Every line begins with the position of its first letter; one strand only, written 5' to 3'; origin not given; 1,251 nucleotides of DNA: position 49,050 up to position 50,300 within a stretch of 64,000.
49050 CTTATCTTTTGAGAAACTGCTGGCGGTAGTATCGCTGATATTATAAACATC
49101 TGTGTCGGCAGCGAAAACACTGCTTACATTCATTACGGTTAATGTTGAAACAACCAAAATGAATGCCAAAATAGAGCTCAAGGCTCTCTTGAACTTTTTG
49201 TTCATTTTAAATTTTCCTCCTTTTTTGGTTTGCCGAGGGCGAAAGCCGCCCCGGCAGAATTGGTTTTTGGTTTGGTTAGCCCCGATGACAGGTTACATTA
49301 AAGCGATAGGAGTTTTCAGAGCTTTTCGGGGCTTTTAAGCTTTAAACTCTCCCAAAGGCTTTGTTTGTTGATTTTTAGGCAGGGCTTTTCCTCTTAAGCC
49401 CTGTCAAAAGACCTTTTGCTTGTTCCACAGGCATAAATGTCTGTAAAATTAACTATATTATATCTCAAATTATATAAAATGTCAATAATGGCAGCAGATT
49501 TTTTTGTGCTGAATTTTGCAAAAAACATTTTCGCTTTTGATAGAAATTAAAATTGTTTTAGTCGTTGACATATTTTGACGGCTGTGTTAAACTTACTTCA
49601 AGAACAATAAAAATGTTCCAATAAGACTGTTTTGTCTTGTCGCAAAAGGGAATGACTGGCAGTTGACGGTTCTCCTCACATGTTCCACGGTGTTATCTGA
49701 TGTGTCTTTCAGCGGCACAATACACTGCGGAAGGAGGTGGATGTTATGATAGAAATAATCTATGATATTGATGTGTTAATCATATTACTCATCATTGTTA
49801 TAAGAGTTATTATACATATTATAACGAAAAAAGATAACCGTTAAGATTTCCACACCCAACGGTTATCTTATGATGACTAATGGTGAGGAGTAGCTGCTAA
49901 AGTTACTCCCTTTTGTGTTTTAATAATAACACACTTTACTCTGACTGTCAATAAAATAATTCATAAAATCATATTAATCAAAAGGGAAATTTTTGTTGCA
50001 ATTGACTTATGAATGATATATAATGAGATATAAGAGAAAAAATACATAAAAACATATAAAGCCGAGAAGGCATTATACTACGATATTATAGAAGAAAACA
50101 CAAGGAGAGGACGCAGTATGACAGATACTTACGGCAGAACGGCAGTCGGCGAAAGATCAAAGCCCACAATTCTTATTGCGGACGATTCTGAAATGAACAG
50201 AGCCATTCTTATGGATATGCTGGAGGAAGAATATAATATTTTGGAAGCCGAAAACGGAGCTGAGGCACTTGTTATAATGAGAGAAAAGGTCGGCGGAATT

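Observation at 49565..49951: Candidate type I toxin-antitoxin module: 32-aa hydrophobic peptide with a long structured leader and a convergent antisense RNA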

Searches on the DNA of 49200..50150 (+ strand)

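Call 4: search_rna_families(source=window, start=49200, end=50150, threshold=evalue, max_evalue=10, show_alignments=4)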
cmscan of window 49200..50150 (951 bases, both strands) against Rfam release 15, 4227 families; matches with E-value up to 10: 11.
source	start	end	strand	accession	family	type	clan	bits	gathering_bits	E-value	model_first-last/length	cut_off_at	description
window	49507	49570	-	RF00038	PrfA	Cis-reg; thermoregulator;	-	19.1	88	9.3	1-132/132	no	PrfA thermoregulator UTR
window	49942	49980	-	RF00316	snoR43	Gene; snRNA; snoRNA; CD-box;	-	18.3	50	3.7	1-73/73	no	Small nucleolar RNA R43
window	49685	49868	+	RF02986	FuFi-1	Gene; sRNA;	-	17.5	59.6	0.27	1-175/175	no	FuFi-1 RNA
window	49319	49518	-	RF02590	Spy1186876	Gene; sRNA;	-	17.5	208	0.28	1-243/243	no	S. pyogenes small RNA 1186876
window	49310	49349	-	RF02517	mir-1017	Gene; miRNA;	-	16.3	50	3.1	13-53/71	no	mir-1017 microRNA precursor family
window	49706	49841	+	RF02779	PepN_thermometer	Cis-reg; thermoregulator;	-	16.2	83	5.4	1-136/136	no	PepN 5' UTR thermometer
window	49793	49869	+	RF01459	rliE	Gene; sRNA;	-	15.8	90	7.7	107-182/222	no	Listeria sRNA rliE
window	49421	49514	+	RF02625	WsnRNA46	Gene; sRNA;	-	15.3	65.3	9.9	1-151/151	no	Wolbachia sRNA 46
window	49338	49482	+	RF01578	RUF1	Gene; sRNA;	-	14.1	70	7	1-264/264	no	Plasmodium RNA of unkown function RUF1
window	49328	49407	-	RF02456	Diantho_3_UTR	Cis-reg;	-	12.4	100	2.4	1-205/205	no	Dianthovirus RNA2 3'UTR stem loops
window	50086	50126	+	RF02158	NPPA-AS1_3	Gene; lncRNA;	-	11.9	55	7.6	1-108/108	no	NPPA antisense RNA 1 conserved region 3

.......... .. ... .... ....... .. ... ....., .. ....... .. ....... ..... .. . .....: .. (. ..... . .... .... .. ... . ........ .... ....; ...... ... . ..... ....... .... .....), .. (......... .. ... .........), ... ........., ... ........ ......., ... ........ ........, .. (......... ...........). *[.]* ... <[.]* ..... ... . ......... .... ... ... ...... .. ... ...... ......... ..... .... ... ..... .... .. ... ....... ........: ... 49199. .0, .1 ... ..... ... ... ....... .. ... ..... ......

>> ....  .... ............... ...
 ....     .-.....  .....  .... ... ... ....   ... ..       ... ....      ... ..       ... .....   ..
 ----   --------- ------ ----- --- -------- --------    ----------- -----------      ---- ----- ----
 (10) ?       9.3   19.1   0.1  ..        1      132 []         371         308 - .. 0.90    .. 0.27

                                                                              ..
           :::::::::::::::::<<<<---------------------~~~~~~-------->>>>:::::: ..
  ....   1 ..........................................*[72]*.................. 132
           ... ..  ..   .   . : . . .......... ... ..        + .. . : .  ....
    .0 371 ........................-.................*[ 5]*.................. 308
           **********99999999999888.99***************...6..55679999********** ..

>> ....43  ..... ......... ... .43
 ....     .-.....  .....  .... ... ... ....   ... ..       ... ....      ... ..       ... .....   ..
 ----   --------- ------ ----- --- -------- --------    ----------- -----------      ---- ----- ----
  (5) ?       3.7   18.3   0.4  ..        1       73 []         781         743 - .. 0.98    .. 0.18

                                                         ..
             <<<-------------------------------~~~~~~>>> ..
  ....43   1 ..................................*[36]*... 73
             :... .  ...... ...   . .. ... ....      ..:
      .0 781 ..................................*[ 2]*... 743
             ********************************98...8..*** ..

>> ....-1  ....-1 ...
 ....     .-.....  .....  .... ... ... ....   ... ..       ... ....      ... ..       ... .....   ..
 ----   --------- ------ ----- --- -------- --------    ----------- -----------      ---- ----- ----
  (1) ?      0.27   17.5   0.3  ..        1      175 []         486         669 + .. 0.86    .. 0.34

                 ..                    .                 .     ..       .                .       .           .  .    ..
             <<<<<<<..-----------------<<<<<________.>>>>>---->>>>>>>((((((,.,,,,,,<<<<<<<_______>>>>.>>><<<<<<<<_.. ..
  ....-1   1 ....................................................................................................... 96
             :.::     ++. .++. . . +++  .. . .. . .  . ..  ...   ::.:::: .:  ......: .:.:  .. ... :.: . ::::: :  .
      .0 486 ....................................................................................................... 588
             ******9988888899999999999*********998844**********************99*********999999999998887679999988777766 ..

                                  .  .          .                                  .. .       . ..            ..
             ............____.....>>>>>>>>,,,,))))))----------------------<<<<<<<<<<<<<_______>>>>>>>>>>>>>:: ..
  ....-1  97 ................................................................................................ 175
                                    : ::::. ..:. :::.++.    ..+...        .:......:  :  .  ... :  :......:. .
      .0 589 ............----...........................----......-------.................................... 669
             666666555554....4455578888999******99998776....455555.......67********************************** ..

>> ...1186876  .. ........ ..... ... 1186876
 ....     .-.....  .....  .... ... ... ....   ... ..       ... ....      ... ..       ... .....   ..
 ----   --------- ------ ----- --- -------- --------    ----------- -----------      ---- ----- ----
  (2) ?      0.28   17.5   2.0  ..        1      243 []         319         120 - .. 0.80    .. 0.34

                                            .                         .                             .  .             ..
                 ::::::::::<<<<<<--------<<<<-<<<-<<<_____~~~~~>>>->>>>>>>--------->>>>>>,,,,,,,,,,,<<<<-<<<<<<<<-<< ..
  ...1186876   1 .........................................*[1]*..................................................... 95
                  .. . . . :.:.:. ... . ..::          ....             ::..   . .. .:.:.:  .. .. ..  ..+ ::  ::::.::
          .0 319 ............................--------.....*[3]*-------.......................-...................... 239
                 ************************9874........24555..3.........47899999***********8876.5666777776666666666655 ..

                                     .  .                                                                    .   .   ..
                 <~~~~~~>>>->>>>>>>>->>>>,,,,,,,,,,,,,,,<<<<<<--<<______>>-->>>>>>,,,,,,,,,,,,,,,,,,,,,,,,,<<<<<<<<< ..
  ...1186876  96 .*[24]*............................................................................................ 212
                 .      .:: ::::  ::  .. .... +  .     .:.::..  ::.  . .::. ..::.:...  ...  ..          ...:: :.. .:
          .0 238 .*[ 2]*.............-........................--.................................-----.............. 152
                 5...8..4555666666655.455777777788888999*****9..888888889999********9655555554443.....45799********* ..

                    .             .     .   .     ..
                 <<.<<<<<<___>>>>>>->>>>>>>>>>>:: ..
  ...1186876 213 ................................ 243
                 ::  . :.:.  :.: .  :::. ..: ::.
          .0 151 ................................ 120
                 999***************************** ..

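Call 16: search_dna_similar(query=window:49560-49960:+, collection=plasmids, mode=distant, max_evalue=0.01)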
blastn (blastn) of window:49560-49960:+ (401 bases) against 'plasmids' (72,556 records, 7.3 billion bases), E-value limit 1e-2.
No match.

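Call 17: search_dna_similar(query=window:49560-49960:+, collection=phages, mode=distant, max_evalue=0.01)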
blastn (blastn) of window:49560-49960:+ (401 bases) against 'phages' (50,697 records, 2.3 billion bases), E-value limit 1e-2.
No match.

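Call 85: build_rna_model(alignment_id=A8, structure=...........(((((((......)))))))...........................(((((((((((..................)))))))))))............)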
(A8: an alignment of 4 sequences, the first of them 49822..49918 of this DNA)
Model R1 built from alignment A8 (4 sequences, 110 columns); structure: as given.
model positions 98; base pairs 18; branch points 1; effective number of sequences 1.73; information 0.59 bits per position. Calibrated on 0.2 Mb of random sequence (short: E-values are rough).
structure used (alignment columns):
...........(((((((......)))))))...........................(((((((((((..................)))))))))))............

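Call 87: search_with_rna_model(model_id=R1, sources=[window, L003, L004, L005, L006, L007, L008, L009, L010, L011, L012, L013, L014, L015, L016, L017, L018, L019, L020, L021, L022, L023, L024, L025, L026, L027, L028, L029, L030, L031, L032, L033, L034, L035, L036, L037, L038, L039, L040, L041, L042, L043, L044, L045, L046, L047, L048, L049, L050, L051, L052, L053, L054, L055, L056, L057, L058, L059, L060, L061, L062, L063, L064, L065, L066, L067, L068, L069, L070, L071, L072, L073, L074, L075, L076, L077, L078, L079, L080, L081, L082, L083, L084, L085, L086, L087, L088, L089, L090, L091, L092, L093, L094, L095, L096], max_evalue=10)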
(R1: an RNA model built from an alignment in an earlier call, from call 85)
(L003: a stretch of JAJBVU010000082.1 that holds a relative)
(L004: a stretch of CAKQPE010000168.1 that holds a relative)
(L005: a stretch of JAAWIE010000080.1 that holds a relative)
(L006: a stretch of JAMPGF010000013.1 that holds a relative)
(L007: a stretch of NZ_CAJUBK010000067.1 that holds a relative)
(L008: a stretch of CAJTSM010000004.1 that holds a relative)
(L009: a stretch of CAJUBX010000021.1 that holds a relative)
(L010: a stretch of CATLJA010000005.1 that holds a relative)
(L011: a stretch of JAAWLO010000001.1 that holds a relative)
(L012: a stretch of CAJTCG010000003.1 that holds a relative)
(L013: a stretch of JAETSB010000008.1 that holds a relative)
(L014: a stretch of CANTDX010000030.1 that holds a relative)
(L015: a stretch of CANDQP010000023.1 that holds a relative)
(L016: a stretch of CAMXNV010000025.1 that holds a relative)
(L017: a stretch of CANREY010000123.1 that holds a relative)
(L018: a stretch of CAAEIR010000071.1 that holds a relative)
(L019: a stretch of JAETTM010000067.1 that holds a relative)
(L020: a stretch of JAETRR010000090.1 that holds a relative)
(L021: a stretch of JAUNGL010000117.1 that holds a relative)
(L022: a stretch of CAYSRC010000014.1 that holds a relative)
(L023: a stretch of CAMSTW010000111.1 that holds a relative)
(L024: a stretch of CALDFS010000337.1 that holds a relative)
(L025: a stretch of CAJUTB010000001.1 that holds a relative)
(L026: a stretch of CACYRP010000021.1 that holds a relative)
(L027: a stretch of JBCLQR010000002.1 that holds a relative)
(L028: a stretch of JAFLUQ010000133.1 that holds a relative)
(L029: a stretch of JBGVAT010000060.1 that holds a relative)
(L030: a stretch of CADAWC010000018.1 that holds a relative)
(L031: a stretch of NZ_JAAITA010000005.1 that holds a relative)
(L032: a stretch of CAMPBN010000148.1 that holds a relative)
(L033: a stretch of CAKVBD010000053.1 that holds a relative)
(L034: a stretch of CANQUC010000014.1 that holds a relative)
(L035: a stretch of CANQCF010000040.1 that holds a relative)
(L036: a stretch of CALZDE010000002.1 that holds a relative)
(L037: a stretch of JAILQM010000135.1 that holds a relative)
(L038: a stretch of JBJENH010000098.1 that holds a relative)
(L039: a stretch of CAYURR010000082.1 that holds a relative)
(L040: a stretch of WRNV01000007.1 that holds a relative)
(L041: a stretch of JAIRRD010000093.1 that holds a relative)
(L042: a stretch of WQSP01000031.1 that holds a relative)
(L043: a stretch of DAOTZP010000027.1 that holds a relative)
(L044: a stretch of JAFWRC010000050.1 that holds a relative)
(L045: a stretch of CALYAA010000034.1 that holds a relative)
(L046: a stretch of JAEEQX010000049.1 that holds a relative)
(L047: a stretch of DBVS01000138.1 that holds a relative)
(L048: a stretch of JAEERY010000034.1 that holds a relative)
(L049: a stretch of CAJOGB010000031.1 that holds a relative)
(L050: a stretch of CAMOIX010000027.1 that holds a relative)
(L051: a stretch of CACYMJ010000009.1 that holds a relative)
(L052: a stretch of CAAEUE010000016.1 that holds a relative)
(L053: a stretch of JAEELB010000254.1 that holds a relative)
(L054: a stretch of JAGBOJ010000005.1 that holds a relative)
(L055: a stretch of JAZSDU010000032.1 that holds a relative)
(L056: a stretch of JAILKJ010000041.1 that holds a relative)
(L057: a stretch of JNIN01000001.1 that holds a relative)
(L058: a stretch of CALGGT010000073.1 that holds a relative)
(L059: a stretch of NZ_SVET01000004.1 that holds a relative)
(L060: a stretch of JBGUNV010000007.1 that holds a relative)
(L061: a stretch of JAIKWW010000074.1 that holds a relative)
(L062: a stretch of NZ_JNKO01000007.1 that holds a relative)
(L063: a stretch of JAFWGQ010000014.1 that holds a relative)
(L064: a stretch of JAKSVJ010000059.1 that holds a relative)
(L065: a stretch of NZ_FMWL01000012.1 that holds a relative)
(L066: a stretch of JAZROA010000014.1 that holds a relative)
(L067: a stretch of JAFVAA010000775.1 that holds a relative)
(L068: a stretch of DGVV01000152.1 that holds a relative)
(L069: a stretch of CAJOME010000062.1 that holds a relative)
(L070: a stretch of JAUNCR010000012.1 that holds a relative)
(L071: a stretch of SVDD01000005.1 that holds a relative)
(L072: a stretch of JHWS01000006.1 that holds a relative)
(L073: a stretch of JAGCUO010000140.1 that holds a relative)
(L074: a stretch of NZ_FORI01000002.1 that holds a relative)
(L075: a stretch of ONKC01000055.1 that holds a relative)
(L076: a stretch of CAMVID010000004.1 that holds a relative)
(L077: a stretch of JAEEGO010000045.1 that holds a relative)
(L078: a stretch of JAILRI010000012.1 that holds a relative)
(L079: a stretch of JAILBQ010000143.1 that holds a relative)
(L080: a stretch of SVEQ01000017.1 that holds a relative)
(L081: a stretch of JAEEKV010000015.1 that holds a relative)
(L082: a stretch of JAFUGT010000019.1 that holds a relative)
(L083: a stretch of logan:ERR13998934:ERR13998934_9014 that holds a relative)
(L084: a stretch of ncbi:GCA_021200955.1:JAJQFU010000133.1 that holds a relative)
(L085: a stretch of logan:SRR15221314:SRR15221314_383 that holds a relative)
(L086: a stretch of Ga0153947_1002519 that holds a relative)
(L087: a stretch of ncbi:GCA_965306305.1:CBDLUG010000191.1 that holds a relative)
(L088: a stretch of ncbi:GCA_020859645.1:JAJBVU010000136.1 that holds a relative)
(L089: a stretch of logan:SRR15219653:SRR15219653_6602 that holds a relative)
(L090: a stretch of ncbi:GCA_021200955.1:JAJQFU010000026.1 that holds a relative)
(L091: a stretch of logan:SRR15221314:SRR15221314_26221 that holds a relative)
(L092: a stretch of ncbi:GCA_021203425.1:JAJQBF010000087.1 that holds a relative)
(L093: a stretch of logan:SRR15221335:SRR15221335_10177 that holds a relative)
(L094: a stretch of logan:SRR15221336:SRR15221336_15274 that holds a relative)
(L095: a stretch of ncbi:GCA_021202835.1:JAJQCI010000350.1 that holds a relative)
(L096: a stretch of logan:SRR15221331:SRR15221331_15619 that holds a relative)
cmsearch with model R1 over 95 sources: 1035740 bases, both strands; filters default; matches with E-value up to 10: 15.
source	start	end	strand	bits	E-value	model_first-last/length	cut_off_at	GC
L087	4409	4507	-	99.6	3.3e-18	1-98/98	no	0.33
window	49822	49918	-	96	2.1e-17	1-98/98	no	0.38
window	46376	46482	+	94.4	4.7e-17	1-98/98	no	0.39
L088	8681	8786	+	89.9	4.4e-16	1-98/98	no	0.36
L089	941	1046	+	89.9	4.4e-16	1-98/98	no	0.36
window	46431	46507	-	22.8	0.21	12-90/98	no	0.36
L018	1030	1120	-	22.1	0.3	1-98/98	no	0.34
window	49793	49869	+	21.9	0.32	12-89/98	no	0.29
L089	988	1114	-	19.8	0.95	1-98/98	no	0.3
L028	4887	4984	+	19.6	1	1-98/98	no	0.29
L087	4382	4465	+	19.2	1.3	1-98/98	no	0.25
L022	606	717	+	17.6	2.8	1-98/98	no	0.54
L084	5712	5809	+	16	6.2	1-98/98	no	0.31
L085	2011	2108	+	16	6.2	1-98/98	no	0.31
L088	8728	8830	-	15.4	8.4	1-98/98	no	0.29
